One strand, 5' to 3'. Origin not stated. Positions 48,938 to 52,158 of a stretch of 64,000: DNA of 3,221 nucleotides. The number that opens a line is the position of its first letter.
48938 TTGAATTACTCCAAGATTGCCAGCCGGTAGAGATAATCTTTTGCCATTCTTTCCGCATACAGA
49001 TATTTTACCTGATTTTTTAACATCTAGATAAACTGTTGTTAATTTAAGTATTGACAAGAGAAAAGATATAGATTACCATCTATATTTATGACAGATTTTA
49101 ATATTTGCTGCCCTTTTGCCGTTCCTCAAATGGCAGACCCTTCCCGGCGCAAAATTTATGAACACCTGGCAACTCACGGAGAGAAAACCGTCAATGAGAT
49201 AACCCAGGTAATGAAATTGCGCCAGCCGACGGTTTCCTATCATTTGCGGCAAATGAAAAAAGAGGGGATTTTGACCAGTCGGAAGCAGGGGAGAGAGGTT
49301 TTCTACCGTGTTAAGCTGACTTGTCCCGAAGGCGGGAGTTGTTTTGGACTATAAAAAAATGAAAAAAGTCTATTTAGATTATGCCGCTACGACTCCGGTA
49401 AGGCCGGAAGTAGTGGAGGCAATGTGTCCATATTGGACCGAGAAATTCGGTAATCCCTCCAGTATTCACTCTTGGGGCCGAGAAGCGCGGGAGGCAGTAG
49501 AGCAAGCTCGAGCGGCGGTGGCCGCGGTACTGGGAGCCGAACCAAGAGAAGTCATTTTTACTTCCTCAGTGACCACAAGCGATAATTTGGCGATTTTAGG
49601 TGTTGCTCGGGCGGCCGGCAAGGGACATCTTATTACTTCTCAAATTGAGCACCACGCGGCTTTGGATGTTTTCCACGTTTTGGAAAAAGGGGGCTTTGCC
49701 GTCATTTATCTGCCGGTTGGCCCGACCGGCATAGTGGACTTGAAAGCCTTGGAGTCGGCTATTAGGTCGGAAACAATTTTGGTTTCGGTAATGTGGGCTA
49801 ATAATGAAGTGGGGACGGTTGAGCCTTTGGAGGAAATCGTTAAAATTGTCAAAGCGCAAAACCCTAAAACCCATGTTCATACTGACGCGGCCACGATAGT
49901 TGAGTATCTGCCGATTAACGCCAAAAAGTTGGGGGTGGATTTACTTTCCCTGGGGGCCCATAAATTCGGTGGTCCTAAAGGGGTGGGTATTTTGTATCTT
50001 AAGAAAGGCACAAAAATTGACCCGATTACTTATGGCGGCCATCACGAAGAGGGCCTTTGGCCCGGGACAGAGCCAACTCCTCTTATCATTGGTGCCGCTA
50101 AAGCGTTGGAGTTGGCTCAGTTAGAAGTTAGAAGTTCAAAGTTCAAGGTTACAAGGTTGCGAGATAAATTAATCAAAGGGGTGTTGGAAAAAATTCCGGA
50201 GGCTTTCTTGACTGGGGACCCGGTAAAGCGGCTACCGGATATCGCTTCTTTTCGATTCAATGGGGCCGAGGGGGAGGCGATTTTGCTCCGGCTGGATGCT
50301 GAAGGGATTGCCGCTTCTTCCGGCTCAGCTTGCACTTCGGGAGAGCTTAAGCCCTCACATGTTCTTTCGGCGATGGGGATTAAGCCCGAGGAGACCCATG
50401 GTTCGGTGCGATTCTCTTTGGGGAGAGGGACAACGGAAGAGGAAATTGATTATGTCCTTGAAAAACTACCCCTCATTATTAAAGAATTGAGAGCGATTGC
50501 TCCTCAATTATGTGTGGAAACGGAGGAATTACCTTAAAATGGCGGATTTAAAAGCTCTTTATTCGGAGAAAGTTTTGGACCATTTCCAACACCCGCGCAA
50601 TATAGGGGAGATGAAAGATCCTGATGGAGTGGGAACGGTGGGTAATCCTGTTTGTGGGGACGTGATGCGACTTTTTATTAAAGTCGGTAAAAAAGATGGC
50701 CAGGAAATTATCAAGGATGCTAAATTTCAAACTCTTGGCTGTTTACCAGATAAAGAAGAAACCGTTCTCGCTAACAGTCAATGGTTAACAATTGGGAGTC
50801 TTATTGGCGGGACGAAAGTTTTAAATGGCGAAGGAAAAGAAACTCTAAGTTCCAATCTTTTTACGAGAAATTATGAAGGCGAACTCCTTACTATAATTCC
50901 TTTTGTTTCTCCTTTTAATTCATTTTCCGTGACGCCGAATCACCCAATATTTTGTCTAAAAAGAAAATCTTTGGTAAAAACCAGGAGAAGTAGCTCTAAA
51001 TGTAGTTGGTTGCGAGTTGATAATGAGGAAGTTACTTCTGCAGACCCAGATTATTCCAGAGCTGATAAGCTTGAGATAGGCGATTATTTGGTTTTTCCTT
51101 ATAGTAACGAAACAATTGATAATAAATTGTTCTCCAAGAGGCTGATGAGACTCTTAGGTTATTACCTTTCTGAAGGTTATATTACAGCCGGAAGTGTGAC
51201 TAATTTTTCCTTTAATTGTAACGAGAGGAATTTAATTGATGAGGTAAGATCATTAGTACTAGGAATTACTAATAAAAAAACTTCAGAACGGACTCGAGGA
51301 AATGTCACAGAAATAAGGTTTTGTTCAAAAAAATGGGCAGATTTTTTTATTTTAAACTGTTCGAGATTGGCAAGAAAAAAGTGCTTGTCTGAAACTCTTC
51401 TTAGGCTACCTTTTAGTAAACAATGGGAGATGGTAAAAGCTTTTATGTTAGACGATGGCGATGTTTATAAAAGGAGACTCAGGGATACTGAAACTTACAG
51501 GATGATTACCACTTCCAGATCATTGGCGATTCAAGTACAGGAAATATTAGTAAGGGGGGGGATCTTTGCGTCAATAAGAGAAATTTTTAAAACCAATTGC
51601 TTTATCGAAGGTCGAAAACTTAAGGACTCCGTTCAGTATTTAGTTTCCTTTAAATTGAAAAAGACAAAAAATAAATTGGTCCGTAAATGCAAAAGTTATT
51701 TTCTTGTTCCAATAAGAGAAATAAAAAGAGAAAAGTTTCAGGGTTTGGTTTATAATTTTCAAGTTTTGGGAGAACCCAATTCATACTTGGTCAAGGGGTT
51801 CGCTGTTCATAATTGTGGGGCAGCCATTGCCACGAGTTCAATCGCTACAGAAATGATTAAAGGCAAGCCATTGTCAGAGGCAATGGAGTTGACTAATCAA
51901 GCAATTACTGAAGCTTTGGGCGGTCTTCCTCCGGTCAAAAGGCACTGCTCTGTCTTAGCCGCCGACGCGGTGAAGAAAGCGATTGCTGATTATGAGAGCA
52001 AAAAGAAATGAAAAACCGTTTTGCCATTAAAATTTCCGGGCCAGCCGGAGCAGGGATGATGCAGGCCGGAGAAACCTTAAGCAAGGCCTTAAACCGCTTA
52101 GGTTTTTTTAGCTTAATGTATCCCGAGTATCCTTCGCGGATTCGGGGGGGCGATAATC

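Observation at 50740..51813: Intein with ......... endonuclease inside the Fe-S scaffold gene iscU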

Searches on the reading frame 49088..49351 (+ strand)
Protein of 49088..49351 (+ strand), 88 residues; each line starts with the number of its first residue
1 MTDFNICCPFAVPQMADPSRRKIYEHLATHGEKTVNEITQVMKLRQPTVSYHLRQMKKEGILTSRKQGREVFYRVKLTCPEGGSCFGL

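Call 3: search_protein_families(library=pfam, proteins=[window:49088-49351:+], max_evalue=0.01)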
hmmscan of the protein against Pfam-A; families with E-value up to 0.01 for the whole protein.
window:49088-49351:+ (88 aa): 13 families
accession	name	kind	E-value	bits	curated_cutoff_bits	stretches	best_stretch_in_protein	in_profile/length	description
PF12840.13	HTH_20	-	3.7e-13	49.7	27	1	15-65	1-51/51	Helix-turn-helix domain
PF01022.26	HTH_5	-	4.9e-12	46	22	1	17-63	1-46/47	Bacterial regulatory protein, arsR family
PF13412.12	HTH_24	-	1.2e-06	28.5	21.9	1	17-62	2-47/48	Winged helix-turn-helix DNA-binding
PF12802.13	MarR_2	-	2e-06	28.3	27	1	26-69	13-60/61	MarR family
PF01978.25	TrmB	-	6.7e-06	26.3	25.6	1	22-74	12-63/68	Sugar-specific transcriptional regulator TrmB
PF01047.28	MarR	-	1.8e-05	24.9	24.6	1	27-66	12-51/59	MarR family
PF03965.22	Penicillinase_R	-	8.3e-05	23.4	22.6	1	21-77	6-66/115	Penicillinase repressor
PF13463.12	HTH_27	-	9.7e-05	23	22.2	1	25-75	10-64/68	Winged helix DNA-binding domain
PF21248.3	SoFic-like_C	-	0.00072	20.2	27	1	44-73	42-71/76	Protein adenylyltransferase SoFic-like, C-terminal domain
PF24266.1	HTH_HVO_0163_N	-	0.00092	19.7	31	1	19-74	3-59/70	HVO_0163, N-terminal HTH domain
PF01325.25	Fe_dep_repress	-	0.0024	18.5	26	1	21-65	11-55/60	Iron dependent repressor, N-terminal DNA binding domain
PF25212.1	HVO_A0114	-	0.0044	17.2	27.6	1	17-71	21-75/84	HVO_A0114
PF13545.12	HTH_Crp_2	-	0.0088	16.4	27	0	36-66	26-56/70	Crp-like helix-turn-helix domain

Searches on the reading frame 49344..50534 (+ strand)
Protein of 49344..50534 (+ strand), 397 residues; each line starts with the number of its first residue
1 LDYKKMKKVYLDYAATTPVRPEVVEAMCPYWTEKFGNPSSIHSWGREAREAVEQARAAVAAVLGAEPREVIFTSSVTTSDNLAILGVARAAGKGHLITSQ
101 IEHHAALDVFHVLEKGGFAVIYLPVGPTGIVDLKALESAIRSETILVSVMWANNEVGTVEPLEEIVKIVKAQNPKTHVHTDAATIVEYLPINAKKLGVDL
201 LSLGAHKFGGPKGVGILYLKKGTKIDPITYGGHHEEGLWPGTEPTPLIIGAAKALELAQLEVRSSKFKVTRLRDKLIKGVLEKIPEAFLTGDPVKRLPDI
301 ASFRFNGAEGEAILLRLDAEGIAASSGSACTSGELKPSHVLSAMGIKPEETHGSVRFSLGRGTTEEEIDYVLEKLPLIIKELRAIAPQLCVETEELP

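Call 3: search_protein_families(library=pfam, proteins=[window:49344-50534:+], max_evalue=0.01)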
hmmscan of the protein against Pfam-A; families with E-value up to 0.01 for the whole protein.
window:49344-50534:+ (397 aa): 1 family
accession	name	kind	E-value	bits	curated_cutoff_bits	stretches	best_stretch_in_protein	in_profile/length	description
PF00266.25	Aminotran_5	-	1.4e-76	258.4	21.5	1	9-371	1-371/371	Aminotransferase class-V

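Call 55: search_protein_families(library=ncbifam, proteins=[window:49344-50534:+], max_evalue=1e-10)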
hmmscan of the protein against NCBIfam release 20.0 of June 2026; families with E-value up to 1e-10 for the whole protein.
window:49344-50534:+ (397 aa): 14 families
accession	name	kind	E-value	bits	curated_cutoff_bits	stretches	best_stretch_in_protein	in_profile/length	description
TIGR03402.1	FeS_nifS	equivalog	8.8e-146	485.5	530.75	1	9-387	1-378/379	cysteine desulfurase NifS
TIGR02006.1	IscS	equivalog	5.7e-115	384.5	643.2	1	8-387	4-383/402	IscS subfamily cysteine desulfurase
NF010611.0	PRK14012.1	equivalog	1.3e-112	376.7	548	1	8-388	6-388/406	IscS subfamily cysteine desulfurase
TIGR03235.1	DNA_S_dndA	equivalog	4e-106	355.3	480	1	10-359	1-353/353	cysteine desulfurase DndA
TIGR03403.1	nifS_epsilon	equivalog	6.9e-95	318.1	587.7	1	9-386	1-380/382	NifS family cysteine desulfurase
NF002806.0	PRK02948.1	subfamily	3e-80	270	304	1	9-381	2-374/381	IscS subfamily cysteine desulfurase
TIGR01979.1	sufS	subfamily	7.3e-45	153.5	475.1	1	5-376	16-396/403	SufS family cysteine desulfurase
TIGR01977.1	am_tr_V_EF2568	hypoth_equivalog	3.7e-40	138.1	377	1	9-375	1-373/376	cysteine desulfurase family protein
NF040779.1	Sec_lyase_SclA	exception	5.9e-35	120.9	525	1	9-378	1-376/378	selenocysteine lyase SclA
NF041166.1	f2_encap_cargo1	exception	1.9e-30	106.6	800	1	8-222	246-463/623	family 2A encapsulin nanocompartment cargo protein cysteine desulfurase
TIGR01976.1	am_tr_V_VC1184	hypoth_equivalog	3.7e-29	102.2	352.35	1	7-222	18-234/401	cysteine desulfurase-like protein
NF006791.0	PRK09295.1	equivalog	6e-25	88.2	661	1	8-222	24-241/406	cysteine desulfurase SufS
NF008126.0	PRK10874.1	equivalog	1.4e-23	83.7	607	1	7-221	19-236/401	cysteine desulfurase CsdA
TIGR03392.1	FeS_syn_CsdA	equivalog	1.6e-22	80.3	493.6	1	7-221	16-233/398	cysteine desulfurase CsdA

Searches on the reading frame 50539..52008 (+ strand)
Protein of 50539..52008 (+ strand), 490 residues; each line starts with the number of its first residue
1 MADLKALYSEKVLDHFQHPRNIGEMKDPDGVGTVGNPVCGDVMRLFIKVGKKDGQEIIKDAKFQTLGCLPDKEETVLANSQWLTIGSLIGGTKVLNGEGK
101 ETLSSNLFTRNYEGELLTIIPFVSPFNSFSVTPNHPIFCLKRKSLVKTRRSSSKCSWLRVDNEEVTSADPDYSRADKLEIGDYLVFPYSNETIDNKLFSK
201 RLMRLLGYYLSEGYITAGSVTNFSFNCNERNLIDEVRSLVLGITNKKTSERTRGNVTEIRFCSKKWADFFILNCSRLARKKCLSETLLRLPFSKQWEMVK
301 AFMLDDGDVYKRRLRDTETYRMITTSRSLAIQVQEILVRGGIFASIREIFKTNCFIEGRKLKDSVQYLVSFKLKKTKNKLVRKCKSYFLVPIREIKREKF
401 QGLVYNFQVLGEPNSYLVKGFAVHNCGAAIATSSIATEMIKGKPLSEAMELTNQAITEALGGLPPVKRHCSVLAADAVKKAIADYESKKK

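Call 3: search_protein_families(library=pfam, proteins=[window:50539-52008:+], max_evalue=0.01)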
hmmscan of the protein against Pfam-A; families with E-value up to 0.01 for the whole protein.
window:50539-52008:+ (490 aa): 3 families
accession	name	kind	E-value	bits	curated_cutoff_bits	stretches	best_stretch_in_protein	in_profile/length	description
PF01592.21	NifU_N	-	5.7e-43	146.5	22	2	421-490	56-125/127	NifU-like N terminal domain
PF14528.11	LAGLIDADG_3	-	1.8e-08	35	22.5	1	201-255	3-61/82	LAGLIDADG-like domain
PF14890.11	Intein_splicing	-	0.0023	18.2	35.8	0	173-425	81-155/155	Intein splicing domain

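Call 4: search_protein_families(library=ncbifam, proteins=[window:50539-52008:+], max_evalue=0.01)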
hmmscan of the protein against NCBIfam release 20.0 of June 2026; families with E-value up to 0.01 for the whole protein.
window:50539-52008:+ (490 aa): 6 families
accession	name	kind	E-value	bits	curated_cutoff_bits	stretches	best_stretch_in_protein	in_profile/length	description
TIGR03419.1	NifU_clost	equivalog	1.3e-50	170.9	187.9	2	421-489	52-120/121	Fe-S cluster assembly scaffold protein NifU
TIGR01999.1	iscU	equivalog_domain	2e-41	141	192.4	2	421-490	56-124/124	Fe-S cluster assembly scaffold IscU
TIGR02000.1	NifU_proper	equivalog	2.4e-36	125.6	273.3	2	413-487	49-123/290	Fe-S cluster assembly protein NifU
TIGR01994.1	SUF_scaf_2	equivalog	9e-15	54.9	92.5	1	4-68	1-61/137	Fe-S cluster assembly sulfur transfer protein SufU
NF045703.1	rSAM_Tes_intein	exception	5e-10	37.8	1700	1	199-426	368-611/1040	tetraether lipid synthase Tes, intein-containing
NF011303.0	PRK14715.1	equivalog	8.5e-05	19.8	1585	1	200-313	1118-1232/1627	DNA-directed DNA polymerase II large subunit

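Call 7: find_homologous_proteins(query=window:50539-52008:+, max_evalue=0.00001)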
Query window:50539-52008:+ (490 aa): 444 proteins with E <= 0.00001 among 8000 candidates; the best 120 are listed.
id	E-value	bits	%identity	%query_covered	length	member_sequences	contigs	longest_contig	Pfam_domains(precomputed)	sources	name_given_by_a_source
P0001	0.0e+0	1108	100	100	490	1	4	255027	PF14528.12,PF01592.22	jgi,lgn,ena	-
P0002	2.8e-240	816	72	100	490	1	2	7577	PF14528.12,PF01592.22,PF14890.12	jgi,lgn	jgi:nitrogen fixation NifU-like protein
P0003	1.8e-237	807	73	100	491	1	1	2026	PF14528.12,PF01592.22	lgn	-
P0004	1.3e-235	801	72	100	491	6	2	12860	PF14528.12,PF01592.22,PF14890.12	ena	-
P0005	6.0e-212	723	65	100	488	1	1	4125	PF14528.12,PF01592.22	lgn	-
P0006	4.4e-209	713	63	100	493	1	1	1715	PF14528.12,PF01592.22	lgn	-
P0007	1.4e-207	708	66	99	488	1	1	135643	PF14528.12,PF01592.22,PF14890.12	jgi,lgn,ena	jgi:NifU-like protein involved in Fe-S cluster formation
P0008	4.7e-207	706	64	99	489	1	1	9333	PF14528.12,PF01592.22,PF14890.12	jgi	jgi:NifU-like protein involved in Fe-S cluster formation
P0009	2.5e-203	694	64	99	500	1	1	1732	PF14528.12,PF01592.22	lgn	-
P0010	1.6e-202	691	63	98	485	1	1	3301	PF14528.12,PF01592.22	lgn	-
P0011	3.2e-198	677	61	99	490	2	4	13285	PF14528.12,PF01592.22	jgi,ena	-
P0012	5.5e-198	676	63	98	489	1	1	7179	PF14528.12,PF01592.22,PF14890.12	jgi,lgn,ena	-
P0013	1.4e-196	672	62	98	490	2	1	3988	PF14528.12,PF01592.22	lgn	-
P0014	4.4e-195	667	64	96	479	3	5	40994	PF14528.12,PF01592.22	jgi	-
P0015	3.2e-193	661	61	99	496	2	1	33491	PF14528.12,PF01592.22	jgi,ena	-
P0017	1.3e-186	639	60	100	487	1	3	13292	PF14528.12,PF01592.22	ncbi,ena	-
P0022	5.4e-184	630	57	100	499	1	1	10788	PF14528.12,PF01592.22,PF14890.12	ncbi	-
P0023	1.4e-181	622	56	100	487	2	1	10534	PF14528.12,PF01592.22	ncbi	-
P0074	1.0e-169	583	54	99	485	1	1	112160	PF14528.12,PF01592.22,PF14890.12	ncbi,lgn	-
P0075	6.3e-169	581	54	98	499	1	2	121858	PF14528.12,PF01592.22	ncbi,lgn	-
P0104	1.6e-158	546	52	99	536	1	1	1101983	PF14528.12,PF01592.22,PF14890.12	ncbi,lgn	-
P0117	1.9e-152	526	51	92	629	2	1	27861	PF14528.12,PF01592.22,PF14890.12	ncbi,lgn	-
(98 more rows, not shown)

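Call 14: find_encoding_contigs(protein=P0001, flank=6000, max_places=4)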
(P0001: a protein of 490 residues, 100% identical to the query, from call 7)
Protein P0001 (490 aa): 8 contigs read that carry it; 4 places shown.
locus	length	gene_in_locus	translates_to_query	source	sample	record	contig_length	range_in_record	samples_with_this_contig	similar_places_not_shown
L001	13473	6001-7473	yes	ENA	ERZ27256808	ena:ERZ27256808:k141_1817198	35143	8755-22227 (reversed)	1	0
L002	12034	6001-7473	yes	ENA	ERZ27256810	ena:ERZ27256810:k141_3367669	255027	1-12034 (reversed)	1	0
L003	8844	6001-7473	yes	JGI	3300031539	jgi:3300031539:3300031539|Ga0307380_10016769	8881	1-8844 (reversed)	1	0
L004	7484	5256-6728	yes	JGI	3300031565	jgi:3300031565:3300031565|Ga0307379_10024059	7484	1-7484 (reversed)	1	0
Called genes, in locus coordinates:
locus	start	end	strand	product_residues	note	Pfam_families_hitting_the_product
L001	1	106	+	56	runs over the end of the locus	-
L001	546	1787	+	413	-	PF00817:IMS, PF21999:IMS_HHH_1 (faint), PF11799:IMS_C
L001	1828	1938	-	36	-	-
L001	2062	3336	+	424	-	PF01555:N6_N4_Mtase (weak), PF01170:UPF0020, PF11599:AviRa (weak)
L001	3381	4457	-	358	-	PF02065:Melibiase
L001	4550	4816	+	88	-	PF01022:HTH_5, PF12840:HTH_20, PF13412:HTH_24 (weak), PF01047:MarR (weak), PF01978:TrmB (weak), PF12802:MarR_2 (weak)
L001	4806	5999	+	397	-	PF00266:Aminotran_5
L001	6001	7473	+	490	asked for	PF01592:NifU_N, PF14528:LAGLIDADG_3 (faint), PF01592:NifU_N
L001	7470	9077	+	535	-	PF01558:POR, PF02776:TPP_enzyme_N, PF01855:POR_N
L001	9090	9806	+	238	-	PF02775:TPP_enzyme_C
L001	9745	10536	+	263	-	PF02535:Zip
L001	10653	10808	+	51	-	-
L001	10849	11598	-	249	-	PF09587:PGA_cap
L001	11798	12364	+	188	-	PF02834:LigT_PEase, PF13563:2_5_RNA_ligase2 (weak)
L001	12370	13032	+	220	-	PF00121:TIM, PF05690:ThiG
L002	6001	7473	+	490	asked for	PF01592:NifU_N, PF14528:LAGLIDADG_3 (faint), PF01592:NifU_N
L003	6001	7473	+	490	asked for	PF01592:NifU_N, PF14528:LAGLIDADG_3 (faint), PF01592:NifU_N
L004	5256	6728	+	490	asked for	PF01592:NifU_N, PF14528:LAGLIDADG_3 (faint), PF01592:NifU_N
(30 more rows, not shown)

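Call 19: list_cluster_members(proteins=[P0122, P0124, P0126, P0017, P0022, P0023, P0074, P0075, P0104, P0117])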
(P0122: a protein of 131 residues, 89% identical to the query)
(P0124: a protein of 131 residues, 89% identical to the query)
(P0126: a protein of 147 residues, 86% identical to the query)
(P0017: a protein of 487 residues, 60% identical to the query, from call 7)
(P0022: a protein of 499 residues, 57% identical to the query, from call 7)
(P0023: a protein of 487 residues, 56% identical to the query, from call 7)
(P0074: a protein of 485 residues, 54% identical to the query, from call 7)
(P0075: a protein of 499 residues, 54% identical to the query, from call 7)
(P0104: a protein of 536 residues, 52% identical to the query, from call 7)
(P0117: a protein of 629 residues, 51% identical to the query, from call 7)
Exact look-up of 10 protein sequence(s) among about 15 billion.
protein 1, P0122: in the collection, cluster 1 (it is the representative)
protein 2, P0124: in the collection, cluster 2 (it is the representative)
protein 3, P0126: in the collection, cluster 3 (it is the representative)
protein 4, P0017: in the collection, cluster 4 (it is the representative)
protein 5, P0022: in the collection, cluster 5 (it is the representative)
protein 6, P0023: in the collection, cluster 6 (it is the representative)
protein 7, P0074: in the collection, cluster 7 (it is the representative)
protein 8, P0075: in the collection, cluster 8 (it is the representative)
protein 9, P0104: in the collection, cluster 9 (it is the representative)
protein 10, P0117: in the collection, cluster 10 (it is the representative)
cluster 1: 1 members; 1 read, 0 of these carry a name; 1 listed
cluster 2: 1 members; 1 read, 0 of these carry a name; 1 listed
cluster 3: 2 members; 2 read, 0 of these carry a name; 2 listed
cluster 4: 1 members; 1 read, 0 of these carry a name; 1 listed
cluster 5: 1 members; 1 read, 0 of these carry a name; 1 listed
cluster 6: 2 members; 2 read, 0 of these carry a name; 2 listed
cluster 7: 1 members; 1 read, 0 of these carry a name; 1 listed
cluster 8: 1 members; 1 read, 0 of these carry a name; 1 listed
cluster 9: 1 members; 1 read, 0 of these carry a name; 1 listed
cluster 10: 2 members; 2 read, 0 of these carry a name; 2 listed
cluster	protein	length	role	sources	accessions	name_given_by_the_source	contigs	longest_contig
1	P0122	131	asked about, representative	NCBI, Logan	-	-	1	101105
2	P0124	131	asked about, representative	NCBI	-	-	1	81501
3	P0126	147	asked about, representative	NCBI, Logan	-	-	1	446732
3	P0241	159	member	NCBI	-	-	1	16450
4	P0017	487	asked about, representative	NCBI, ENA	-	-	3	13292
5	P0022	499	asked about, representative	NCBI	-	-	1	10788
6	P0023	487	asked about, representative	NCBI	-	-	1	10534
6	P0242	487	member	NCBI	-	-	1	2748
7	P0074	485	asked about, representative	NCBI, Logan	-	-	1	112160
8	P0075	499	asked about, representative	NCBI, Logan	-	-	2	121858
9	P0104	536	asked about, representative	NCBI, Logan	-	-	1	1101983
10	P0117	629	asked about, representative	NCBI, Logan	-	-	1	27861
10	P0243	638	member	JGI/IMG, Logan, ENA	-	-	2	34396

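Call 46: find_encoding_contigs(protein=P0002, flank=5000, max_places=1)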
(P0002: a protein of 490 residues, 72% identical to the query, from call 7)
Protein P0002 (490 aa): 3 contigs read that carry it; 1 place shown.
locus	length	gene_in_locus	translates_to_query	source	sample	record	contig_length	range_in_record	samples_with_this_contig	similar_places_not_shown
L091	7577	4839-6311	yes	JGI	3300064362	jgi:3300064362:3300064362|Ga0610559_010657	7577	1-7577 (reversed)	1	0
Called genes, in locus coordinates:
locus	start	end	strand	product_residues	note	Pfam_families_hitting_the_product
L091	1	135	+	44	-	?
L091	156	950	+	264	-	-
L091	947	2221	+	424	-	PF01555:N6_N4_Mtase (faint), PF11599:AviRa (weak), PF01170:UPF0020, PF13847:Methyltransf_31 (weak)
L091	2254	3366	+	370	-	-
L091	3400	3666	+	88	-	PF01022:HTH_5, PF12840:HTH_20, PF13412:HTH_24 (weak), PF12802:MarR_2 (weak)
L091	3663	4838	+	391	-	PF00266:Aminotran_5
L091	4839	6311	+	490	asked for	PF01592:NifU_N, PF14890:Intein_splicing (weak), PF14528:LAGLIDADG_3 (faint), PF01592:NifU_N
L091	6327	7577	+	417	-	?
